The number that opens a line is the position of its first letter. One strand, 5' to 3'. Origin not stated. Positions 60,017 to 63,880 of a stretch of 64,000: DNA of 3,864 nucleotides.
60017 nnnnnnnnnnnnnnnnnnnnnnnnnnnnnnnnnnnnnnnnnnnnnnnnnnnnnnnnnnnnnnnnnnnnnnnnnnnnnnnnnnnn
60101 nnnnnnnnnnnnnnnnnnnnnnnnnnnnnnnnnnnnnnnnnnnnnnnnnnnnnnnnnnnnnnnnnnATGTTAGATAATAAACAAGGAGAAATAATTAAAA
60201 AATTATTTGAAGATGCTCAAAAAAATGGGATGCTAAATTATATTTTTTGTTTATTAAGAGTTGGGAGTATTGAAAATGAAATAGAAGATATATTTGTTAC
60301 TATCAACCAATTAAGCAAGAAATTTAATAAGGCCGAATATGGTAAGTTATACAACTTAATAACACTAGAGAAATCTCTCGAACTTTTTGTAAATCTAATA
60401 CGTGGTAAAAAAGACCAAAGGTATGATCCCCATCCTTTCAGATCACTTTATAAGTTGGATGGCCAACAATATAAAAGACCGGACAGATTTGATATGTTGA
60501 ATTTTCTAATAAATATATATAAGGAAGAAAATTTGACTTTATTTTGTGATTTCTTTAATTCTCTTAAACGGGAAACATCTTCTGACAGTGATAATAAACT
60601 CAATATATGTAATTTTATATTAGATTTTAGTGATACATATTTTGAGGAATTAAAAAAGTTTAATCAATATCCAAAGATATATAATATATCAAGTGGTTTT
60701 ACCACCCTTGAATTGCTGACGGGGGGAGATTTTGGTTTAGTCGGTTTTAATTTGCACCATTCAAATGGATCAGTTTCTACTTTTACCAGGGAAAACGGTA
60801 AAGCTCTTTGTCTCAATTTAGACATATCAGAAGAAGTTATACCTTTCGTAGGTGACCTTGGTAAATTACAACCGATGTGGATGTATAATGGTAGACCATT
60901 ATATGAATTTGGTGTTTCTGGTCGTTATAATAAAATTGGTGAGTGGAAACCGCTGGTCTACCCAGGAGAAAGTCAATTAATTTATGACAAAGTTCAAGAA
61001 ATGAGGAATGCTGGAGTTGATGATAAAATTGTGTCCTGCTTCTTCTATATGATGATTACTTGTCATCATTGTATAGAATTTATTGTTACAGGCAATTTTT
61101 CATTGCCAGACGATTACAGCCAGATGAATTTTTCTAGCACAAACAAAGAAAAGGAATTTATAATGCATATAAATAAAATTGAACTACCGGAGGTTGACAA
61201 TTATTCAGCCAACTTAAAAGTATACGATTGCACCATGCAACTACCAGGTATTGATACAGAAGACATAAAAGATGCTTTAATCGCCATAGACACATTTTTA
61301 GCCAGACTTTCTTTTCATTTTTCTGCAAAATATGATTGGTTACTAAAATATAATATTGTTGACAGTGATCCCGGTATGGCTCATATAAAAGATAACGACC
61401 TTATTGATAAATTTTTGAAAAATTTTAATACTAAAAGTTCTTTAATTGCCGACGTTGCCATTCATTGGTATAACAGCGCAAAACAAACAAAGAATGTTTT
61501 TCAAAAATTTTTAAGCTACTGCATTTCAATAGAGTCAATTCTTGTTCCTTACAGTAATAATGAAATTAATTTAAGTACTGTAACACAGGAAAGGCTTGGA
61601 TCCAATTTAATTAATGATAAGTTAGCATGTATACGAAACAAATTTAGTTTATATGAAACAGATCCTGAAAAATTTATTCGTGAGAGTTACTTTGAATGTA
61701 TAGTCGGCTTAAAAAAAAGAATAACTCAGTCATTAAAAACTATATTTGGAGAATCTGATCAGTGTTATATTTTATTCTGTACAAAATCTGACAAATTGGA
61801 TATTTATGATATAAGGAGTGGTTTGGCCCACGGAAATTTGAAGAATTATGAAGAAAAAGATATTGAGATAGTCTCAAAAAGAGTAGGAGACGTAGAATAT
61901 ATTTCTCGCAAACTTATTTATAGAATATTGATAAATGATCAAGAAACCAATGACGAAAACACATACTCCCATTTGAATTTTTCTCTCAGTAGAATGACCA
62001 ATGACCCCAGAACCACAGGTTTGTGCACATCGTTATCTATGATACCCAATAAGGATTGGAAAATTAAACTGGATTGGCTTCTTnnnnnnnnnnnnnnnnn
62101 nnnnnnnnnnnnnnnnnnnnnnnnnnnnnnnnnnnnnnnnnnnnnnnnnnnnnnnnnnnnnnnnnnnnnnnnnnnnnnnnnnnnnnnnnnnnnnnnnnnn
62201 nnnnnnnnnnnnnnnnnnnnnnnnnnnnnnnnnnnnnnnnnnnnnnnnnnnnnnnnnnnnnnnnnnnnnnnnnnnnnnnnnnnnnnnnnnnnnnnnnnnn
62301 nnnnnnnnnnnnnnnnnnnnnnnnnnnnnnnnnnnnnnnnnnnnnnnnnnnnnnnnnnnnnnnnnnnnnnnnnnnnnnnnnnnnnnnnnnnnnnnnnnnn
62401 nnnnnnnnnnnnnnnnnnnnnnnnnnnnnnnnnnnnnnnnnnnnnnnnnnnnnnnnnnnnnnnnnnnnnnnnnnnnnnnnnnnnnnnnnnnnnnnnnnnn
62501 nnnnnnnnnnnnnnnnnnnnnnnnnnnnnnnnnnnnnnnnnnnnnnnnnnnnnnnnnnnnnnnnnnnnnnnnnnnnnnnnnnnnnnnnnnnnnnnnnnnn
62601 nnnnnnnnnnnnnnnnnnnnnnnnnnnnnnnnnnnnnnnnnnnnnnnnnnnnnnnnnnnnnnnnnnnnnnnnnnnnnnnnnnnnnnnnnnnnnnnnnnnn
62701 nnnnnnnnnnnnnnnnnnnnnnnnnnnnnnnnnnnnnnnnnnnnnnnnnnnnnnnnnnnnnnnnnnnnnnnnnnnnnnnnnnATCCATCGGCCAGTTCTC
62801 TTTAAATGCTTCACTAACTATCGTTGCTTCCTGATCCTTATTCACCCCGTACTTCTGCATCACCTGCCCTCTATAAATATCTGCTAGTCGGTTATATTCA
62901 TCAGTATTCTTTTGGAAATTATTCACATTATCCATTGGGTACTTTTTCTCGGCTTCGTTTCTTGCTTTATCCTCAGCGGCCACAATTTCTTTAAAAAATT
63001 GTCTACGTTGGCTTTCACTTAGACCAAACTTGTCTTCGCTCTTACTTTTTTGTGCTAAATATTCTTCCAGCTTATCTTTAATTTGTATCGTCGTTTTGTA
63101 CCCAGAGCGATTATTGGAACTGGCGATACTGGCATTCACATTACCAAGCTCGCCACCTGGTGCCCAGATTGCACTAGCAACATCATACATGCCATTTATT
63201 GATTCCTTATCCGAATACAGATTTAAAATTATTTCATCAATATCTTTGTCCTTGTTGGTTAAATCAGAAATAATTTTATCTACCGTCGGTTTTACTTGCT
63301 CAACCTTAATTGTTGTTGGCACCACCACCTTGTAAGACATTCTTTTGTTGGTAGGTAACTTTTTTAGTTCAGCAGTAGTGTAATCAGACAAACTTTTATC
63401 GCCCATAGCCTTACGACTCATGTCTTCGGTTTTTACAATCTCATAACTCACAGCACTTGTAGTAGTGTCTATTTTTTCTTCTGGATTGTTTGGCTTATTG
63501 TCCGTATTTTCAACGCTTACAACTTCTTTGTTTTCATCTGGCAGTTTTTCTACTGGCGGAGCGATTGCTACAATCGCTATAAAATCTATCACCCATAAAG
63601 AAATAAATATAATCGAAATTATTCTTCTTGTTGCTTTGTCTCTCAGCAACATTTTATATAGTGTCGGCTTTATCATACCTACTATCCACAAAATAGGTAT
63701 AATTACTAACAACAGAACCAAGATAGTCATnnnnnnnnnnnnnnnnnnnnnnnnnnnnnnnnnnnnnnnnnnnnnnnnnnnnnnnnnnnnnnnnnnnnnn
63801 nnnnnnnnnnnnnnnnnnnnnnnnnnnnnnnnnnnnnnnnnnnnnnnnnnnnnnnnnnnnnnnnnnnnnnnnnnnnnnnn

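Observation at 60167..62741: AT-rich two-gene island next to tRNA-Lys/tRNA-Arg: unknown 639-aa protein plus a HEPN-motif 215-aa protein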

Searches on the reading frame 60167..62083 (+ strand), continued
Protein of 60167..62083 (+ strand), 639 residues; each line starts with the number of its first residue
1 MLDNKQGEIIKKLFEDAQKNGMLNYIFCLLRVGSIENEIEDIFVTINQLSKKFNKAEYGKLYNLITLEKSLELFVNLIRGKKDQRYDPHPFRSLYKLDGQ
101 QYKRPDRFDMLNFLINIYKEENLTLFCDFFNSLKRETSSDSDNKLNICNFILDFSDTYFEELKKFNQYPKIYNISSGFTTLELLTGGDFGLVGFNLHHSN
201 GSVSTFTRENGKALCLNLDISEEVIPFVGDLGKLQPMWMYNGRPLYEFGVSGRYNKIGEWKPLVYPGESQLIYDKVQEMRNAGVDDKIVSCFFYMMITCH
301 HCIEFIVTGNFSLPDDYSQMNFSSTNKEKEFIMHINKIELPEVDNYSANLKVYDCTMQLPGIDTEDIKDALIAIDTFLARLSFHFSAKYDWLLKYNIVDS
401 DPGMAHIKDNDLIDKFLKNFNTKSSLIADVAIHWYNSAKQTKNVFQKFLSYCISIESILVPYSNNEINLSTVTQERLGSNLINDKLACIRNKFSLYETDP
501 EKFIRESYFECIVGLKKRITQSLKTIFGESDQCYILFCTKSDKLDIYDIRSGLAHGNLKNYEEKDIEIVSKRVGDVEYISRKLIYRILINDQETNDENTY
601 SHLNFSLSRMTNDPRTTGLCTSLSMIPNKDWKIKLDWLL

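Call 57: fold_search(model_id=the predicted structure, library=pdb)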
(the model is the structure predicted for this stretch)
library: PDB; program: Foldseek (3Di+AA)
matches with E <= 10: 430; with E <= 0.001: 0
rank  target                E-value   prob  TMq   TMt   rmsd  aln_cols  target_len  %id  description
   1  7r81_K1               9.4e-02  0.21  0.07  0.17  16.6       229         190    6  Structure of the translating Neurospora crassa ribosome arrested by cycloheximide (released 2021-12-01)
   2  5f7n_A                2.5e-01  0.11  0.10  0.14  21.5       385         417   10  Blood group antigen binding adhesin BabA of Helicobacter pylori strain 17875 in complex with blood group A Lewis b pen (released 2016-01-20)
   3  8i9t_LH               3.0e-01  0.12  0.07  0.17  14.4       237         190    7  Cryo-EM structure of a Chaetomium thermophilum pre-60S ribosomal subunit - State Dbp10-1 (released 2023-05-17)
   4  5f7l_A                3.4e-01  0.14  0.11  0.17  19.3       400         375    8  Blood group antigen binding adhesin BabA of Helicobacter pylori strain 17875 in complex with Nanobody Nb-ER14 (released 2016-01-20)
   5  5f8r_A                3.6e-01  0.10  0.10  0.14  21.7       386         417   10  Blood group antigen binding adhesin BabA of Helicobacter pylori strain S831 in complex with blood group H Lewis b hexa (released 2016-01-20)
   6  5f8q_A                3.6e-01  0.09  0.10  0.14  22.1       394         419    9  Blood group antigen binding adhesin BabA of Helicobacter pylori strain S831 in complex with Nanobody Nb-ER19 (released 2016-01-20)
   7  8pv1_LH               3.9e-01  0.11  0.07  0.17  14.3       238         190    6  Chaetomium thermophilum pre-60S State 6 - pre-5S rotation - L1 intermediate - composite structure (released 2023-11-15)
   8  5f93_A                4.3e-01  0.10  0.10  0.14  20.8       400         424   10  Blood group antigen binding adhesin BabA of Helicobacter pylori strain A730 in complex with blood group H Lewis b hexa (released 2016-01-20)
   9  5f8r_B                4.5e-01  0.09  0.10  0.14  21.2       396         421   10  Blood group antigen binding adhesin BabA of Helicobacter pylori strain S831 in complex with blood group H Lewis b hexa (released 2016-01-20)
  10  5f7y_A                4.7e-01  0.10  0.11  0.15  21.8       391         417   11  Blood group antigen binding adhesin BabA of Helicobacter pylori strain 17875 in complex with blood group A type-1 hexa (released 2016-01-20)
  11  3io1_B                5.1e-01  0.60  0.10  0.15  15.4       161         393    8  Crystal Structure of Aminobenzoyl-glutamate utilization protein from Klebsiella pneumoniae (released 2009-08-25)
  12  5f9d_A                5.1e-01  0.10  0.11  0.16  21.2       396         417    9  Blood group antigen binding adhesin BabA of Helicobacter pylori strain P436 in complex with Lewis b blood group B hept (released 2016-01-20)
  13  6e09_D                5.1e-01  0.08  0.06  0.14  21.6       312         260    8  Crystal Structure of Helicobacter pylori TlpA Chemoreceptor Ligand Binding Domain (released 2018-09-12)
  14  5f7k_A                5.4e-01  0.08  0.09  0.13  21.3       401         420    9  Blood group antigen binding adhesin BabA of Helicobacter pylori strain 17875 in complex with Nanobody Nb-ER19 (released 2016-01-20)
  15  6e0a_A                5.4e-01  0.07  0.07  0.14  20.0       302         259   10  Crystal Structure of Helicobacter pylori TlpA Chemoreceptor Ligand Binding Domain (released 2018-09-12)
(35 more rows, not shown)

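Call 62: search_protein_families(library=pfam, alignment_id=A4, max_evalue=1)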
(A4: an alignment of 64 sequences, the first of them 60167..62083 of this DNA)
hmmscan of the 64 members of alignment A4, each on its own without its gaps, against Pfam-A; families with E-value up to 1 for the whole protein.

A. member 1, window:60167-62083:+ (639 aa): 1 family
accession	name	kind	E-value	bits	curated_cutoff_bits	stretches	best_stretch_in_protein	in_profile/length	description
PF21840.1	DUF6899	-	0.094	13.8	27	0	8-56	14-62/85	Domain of unknown function (DUF6899)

B. families by the number of members that match (of 64 scanned): 44 families (the first 25 are shown)
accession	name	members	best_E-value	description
PF17419.7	MauJ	41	6.7e-06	Methylamine utilization protein MauJ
PF18735.6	HEPN_RiboL-PSP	8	0.00035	RiboL-PSP-HEPN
PF18739.6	HEPN_Apea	3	0.00085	Apea-like HEPN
PF18737.6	HEPN_MAE_28990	2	0.0055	MAE_28990/MAE_18760-like HEPN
PF24236.1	Tea_helical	2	0.092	Telomere ends associated alpha-helical domain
PF17910.6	FeoB_Cyto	2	0.12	FeoB cytosolic helical domain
PF05192.23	MutS_III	1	9.3e-06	MutS domain III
PF01658.22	Inos-1-P_synth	1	0.004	Myo-inositol-1-phosphate synthase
PF14551.11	MCM_N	1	0.01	MCM N-terminal domain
PF20214.3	DUF6574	1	0.012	Family of unknown function (DUF6574)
PF15272.11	BBP1_C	1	0.014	Spindle pole body component BBP1, C-terminal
PF10929.13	DUF2811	1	0.015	Protein of unknown function (DUF2811)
PF20811.2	PARG_cat_N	1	0.02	Poly (ADP-ribose) glycohydrolase (PARG), helical domain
PF14309.11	DUF4378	1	0.029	Domain of unknown function (DUF4378)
PF24132.1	DUF7399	1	0.036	Family of unknown function (DUF7399)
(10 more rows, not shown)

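Call 64: search_protein_families(library=pfam, proteins=[P0011, P0012, P0013, P0014, P0015, P0016, P0017, P0018, P0019, P0020], max_evalue=0.1)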
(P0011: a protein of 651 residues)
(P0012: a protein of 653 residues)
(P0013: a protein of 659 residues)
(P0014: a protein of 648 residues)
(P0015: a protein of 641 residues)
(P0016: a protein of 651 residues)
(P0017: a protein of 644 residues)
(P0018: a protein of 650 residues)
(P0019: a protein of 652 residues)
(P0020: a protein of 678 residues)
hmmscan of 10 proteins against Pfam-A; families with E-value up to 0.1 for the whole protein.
P0011 (651 aa): 2 families
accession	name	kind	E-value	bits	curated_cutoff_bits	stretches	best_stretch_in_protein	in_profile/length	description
PF17419.7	MauJ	-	0.00038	21.7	28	1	439-486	1-48/116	Methylamine utilization protein MauJ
PF14309.11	DUF4378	-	0.029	15.1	25.7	0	30-156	3-137/166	Domain of unknown function (DUF4378)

P0012 (653 aa): 1 family
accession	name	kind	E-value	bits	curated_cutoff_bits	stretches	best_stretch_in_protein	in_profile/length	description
PF17419.7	MauJ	-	0.011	17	28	0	445-597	1-109/116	Methylamine utilization protein MauJ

P0013 (659 aa): 1 family
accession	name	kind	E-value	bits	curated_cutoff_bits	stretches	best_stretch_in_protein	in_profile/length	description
PF17419.7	MauJ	-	0.00016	23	28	1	448-481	2-35/116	Methylamine utilization protein MauJ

P0014 (648 aa): 1 family
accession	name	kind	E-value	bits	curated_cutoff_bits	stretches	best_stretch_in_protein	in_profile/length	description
PF24132.1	DUF7399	-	0.036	14.9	27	1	129-193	41-107/134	Family of unknown function (DUF7399)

P0015 (641 aa): 1 family
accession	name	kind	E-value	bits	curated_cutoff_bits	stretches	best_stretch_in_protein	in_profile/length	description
PF17419.7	MauJ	-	0.00087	20.6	28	1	432-585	1-109/116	Methylamine utilization protein MauJ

P0016 (651 aa): 0 families

P0017 (644 aa): 1 family
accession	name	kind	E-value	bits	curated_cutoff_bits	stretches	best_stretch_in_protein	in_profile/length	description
PF17419.7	MauJ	-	6.1e-05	24.3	28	1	435-479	1-48/116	Methylamine utilization protein MauJ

P0018 (650 aa): 1 family
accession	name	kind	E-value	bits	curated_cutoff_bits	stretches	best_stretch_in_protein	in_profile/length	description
PF17419.7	MauJ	-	0.0074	17.6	28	1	442-479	1-37/116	Methylamine utilization protein MauJ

P0019 (652 aa): 1 family
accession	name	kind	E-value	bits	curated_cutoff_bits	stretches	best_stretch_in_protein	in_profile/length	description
PF17419.7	MauJ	-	0.021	16.1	28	0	438-466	1-29/116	Methylamine utilization protein MauJ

P0020 (678 aa): 2 families
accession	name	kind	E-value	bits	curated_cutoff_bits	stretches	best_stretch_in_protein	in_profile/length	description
PF17419.7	MauJ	-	0.0044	18.3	28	1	468-497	1-30/116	Methylamine utilization protein MauJ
PF10963.14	Phage_TAC_10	-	0.06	14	25.7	0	308-359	10-61/82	Phage tail assembly chaperone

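Call 75: search_protein_families(library=padloc, alignment_id=A4, max_evalue=1)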
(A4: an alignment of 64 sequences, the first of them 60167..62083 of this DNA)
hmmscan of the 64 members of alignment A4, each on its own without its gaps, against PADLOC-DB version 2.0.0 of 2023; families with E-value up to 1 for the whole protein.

A. member 1, window:60167-62083:+ (639 aa): 0 families

B. families by the number of members that match (of 64 scanned): 6 families
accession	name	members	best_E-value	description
PDLC03836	DzbB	3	3.3e-05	-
PDLC01974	CARF_m10--CARF_HEPN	3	0.0013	-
PDLC01414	Cas8b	1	0.0029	CAS-I-B; effector_LS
PDLC04115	JukB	1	0.0046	-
PDLC04302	PDC-M02B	1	0.0047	-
PDLC02302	AbiEii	1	0.032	AbiEii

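Call 88: search_protein_families(library=pfam, alignment_id=A6, max_evalue=0.00001)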
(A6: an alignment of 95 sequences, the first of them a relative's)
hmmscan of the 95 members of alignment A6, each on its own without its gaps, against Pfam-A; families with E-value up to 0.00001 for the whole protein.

A. member 1, L010:3096-7583:+ (1496 aa): 2 families
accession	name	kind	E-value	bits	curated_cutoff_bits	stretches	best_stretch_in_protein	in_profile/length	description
PF24883.2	NPHP3_N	-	2.1e-07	31.7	24.8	1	276-402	23-148/164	Nephrocystin 3, N-terminal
PF13401.12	AAA_22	-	3.8e-07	30.9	27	1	275-418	5-124/130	AAA domain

B. families by the number of members that match (of 95 scanned): 98 families (the first 25 are shown)
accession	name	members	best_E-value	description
PF13561.12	adh_short_C2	2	1.9e-51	Enoyl-(Acyl carrier protein) reductase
PF00106.31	adh_short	2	1.2e-46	short chain dehydrogenase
PF00535.33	Glycos_transf_2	2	1.1e-36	Glycosyl transferase family 2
PF00239.26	Resolvase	2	1.5e-35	Resolvase, N terminal domain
PF01055.32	Glyco_hydro_31_2nd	2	2.4e-34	Glycosyl hydrolases family 31 TIM-barrel domain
PF02518.31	HATPase_c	2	5.5e-27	Histidine kinase-, DNA gyrase B-, and HSP90-like ATPase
PF07508.19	Recombinase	2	2.3e-15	Recombinase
PF18895.5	T4SS_pilin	2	1.7e-08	Type IV secretion system pilin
PF01131.25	Topoisom_bac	1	2.3e-124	DNA topoisomerase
PF02615.19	Ldh_2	1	9.2e-68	Malate/L-lactate dehydrogenase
PF01926.29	MMR_HSR1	1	4.8e-55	50S ribosome-binding GTPase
PF03446.21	NAD_binding_2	1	2.2e-51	NAD binding domain of 6-phosphogluconate dehydrogenase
PF04229.20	GrpB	1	1.8e-50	GrpB protein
PF01555.25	N6_N4_Mtase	1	7.5e-50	DNA methylase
PF20457.3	DUF6710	1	1.8e-48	Family of unknown function (DUF6710)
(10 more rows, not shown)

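Call 89: search_protein_families(library=padloc, alignment_id=A6, max_evalue=1e-10)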
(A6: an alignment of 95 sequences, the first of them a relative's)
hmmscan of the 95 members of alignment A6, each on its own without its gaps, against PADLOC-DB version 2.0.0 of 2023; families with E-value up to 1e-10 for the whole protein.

A. member 1, L010:3096-7583:+ (1496 aa): 3 families
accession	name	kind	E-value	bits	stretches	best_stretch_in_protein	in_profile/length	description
PDLC02159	Avs1b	-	1.1e-14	50.9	1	256-605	203-528/1924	-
PDLC02005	SAVED3--SAVED_PDDEXK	-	4.1e-14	49.9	1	9-131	9-124/483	-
PDLC00741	Effector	-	3e-13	47.1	1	8-132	8-130/489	Endonuclease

B. families by the number of members that match (of 95 scanned): 63 families (the first 25 are shown)
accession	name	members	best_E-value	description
PDLC05061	PDC-S65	1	8.8e-215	-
PDLC00001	DruA1|DruA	1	8.4e-181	DUF4338 domain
PDLC05060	PDC-S65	1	2.8e-130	-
PDLC03633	MTase_III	1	3.7e-68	Type III methyltransferase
PDLC03663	mREase_IV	1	1.3e-67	Type IV methyl-directed restriction enzyme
PDLC03354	MTase_II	1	4.6e-59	Type II methyltransferase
PDLC03300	MTase_II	1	5.7e-51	Type II methyltransferase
PDLC03339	MTase_II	1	1.3e-50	Type II methyltransferase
PDLC03636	MTase_III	1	7.4e-47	Type III methyltransferase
PDLC03371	MTase_II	1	1.3e-44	Type II methyltransferase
PDLC03644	MTase_III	1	5.3e-43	Type III methyltransferase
PDLC03635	MTase_III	1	4e-41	Type III methyltransferase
PDLC03299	MTase_II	1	5.9e-39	Type II methyltransferase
PDLC03634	MTase_III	1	1.3e-36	Type III methyltransferase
PDLC00002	DruA1|DruA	1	4.2e-36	DUF4338 domain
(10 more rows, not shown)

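Call 93: fold_search(model_id=the predicted structure, library=viral)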
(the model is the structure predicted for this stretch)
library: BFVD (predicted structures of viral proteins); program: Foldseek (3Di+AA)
matches with E <= 10: 451; with E <= 0.001: 0
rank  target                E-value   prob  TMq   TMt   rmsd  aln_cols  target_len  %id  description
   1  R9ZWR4                1.2e-02  0.23  0.10  0.09  30.9       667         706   10  DNA methylase [Cellulophaga phage phi17:2]
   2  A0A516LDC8            2.4e-02  0.08  0.08  0.09  39.3       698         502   11  (no name in the UniProt tables at hand)
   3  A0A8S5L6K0            1.1e-01  0.08  0.08  0.08  32.2       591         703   10  Uncharacterized protein [Myoviridae sp. ctA4D8]
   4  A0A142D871            1.4e-01  0.14  0.07  0.08  30.8       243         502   10  Maturation (Fragment) [Leviviridae sp.]
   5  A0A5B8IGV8            1.6e-01  0.07  0.07  0.06  26.7       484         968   10  Uncharacterized protein [Mimiviridae sp. ChoanoV1]
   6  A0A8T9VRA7            1.8e-01  0.09  0.09  0.06  25.1       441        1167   10  (no name in the UniProt tables at hand)
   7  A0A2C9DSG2            2.6e-01  0.09  0.08  0.12  26.0       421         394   10  Uncharacterized protein [Western grey kangaroopox virus]
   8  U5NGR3                3.0e-01  0.13  0.07  0.15  26.5       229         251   14  (no name in the UniProt tables at hand)
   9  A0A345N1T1            3.2e-01  0.20  0.09  0.24  17.9       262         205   11  (no name in the UniProt tables at hand)
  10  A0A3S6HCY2            3.3e-01  0.94  0.18  0.41   7.5       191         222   16  (no name in the UniProt tables at hand)
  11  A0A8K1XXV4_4          3.9e-01  0.06  0.11  0.06  36.3       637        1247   10  (no name in the UniProt tables at hand)
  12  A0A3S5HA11            4.3e-01  0.20  0.09  0.17  23.8       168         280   13  Uncharacterized protein [Vombatid gammaherpesvirus 1]
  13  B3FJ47                5.4e-01  0.28  0.09  0.21   9.2       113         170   13  Uncharacterized protein [Pseudomonas phage 201phi2-1]
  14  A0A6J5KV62            6.5e-01  0.08  0.07  0.12  22.7       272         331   11  Uncharacterized protein [uncultured Caudovirales phage]
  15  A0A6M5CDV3            6.5e-01  0.07  0.08  0.15  20.4       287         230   11  Recombination protein [Vibrio phage Vc1]
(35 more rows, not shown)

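Call 95: search_dna_similar(query=window:60167-62083:+, collection=phages, mode=protein, max_evalue=0.001, max_rows=10)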
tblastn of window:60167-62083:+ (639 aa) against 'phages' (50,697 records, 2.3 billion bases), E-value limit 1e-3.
No match.

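Call 112: find_related_loci(query=A1, collection=viral_contigs, flank=8000)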
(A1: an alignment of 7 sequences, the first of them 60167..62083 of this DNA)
Query A1 (639 aa) in viral_contigs; peptide patterns used: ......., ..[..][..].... (x = any residue, [..] = any of these).
58 stretches matched a pattern, but none encodes a relative of the query by tblastn (E <= 1e-3).

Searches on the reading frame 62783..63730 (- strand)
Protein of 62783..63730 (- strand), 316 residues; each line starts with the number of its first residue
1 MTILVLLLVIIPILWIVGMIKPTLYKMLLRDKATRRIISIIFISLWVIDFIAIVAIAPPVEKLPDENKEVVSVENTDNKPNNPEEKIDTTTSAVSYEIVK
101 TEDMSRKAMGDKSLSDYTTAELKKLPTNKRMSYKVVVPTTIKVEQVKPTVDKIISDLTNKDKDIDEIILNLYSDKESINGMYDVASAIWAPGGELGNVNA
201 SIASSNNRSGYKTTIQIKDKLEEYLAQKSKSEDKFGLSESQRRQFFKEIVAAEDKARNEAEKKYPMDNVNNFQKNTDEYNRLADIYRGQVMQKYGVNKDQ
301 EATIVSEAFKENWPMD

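Call 4: search_protein_families(library=pfam, proteins=[window:62783-63730:-], max_evalue=1)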
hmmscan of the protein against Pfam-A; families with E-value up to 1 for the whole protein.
window:62783-63730:- (316 aa): 0 families

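Call 5: search_protein_families(library=padloc, proteins=[window:62783-63730:-], max_evalue=1)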
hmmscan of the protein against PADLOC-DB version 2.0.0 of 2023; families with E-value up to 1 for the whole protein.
window:62783-63730:- (316 aa): 2 families
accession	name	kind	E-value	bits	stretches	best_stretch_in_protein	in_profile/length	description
PDLC00505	JetC1|JetC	-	0.00017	17.7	1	142-312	693-856/1118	DUF3584 domain; MukB-like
PDLC01182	CARF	-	0.0063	14.1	1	113-168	65-120/245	CARF+PIN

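Call 6: search_protein_families(library=ncbifam, proteins=[window:62783-63730:-], max_evalue=1)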
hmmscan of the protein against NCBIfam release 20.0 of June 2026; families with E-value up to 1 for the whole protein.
window:62783-63730:- (316 aa): 1 family
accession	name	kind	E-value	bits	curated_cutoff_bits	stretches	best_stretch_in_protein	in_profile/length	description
NF041647.1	ABC_perm_CPBP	equivalog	0.36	9.5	435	1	28-141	16-132/636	ABC transporter permease subunit/CPBP intramembrane protease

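Call 7: search_protein_families(library=phrogs, proteins=[window:62783-63730:-], max_evalue=1)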
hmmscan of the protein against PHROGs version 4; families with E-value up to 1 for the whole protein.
window:62783-63730:- (316 aa): 5 families
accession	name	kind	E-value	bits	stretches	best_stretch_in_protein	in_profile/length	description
phrog_35881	-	unknown function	0.013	16.5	1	131-230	17-117/170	-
phrog_5733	-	unknown function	0.089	14.2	1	69-116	5-50/83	-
phrog_28655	-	unknown function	0.29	11.4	1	3-71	4-67/225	-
phrog_34799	-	unknown function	0.3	12.3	1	136-201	35-95/122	-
phrog_10641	-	unknown function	0.54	11.2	1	212-271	34-92/190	-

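Call 71: list_cluster_members(proteins=[P0001, P0008, window:62783-63730:-, window:59012-59776:+])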
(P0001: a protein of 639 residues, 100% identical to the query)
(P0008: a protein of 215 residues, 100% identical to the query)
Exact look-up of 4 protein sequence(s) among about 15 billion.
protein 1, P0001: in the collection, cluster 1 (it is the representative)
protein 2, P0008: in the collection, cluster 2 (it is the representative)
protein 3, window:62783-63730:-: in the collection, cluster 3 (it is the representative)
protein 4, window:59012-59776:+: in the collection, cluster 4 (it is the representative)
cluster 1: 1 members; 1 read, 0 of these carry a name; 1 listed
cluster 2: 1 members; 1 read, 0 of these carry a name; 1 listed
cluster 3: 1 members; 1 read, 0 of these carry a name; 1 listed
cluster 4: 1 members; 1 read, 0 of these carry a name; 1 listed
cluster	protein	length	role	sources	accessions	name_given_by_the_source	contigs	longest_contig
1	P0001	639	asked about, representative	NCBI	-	-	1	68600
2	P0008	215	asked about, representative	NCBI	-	-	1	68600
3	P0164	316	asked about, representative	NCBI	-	-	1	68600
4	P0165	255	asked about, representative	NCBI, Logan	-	-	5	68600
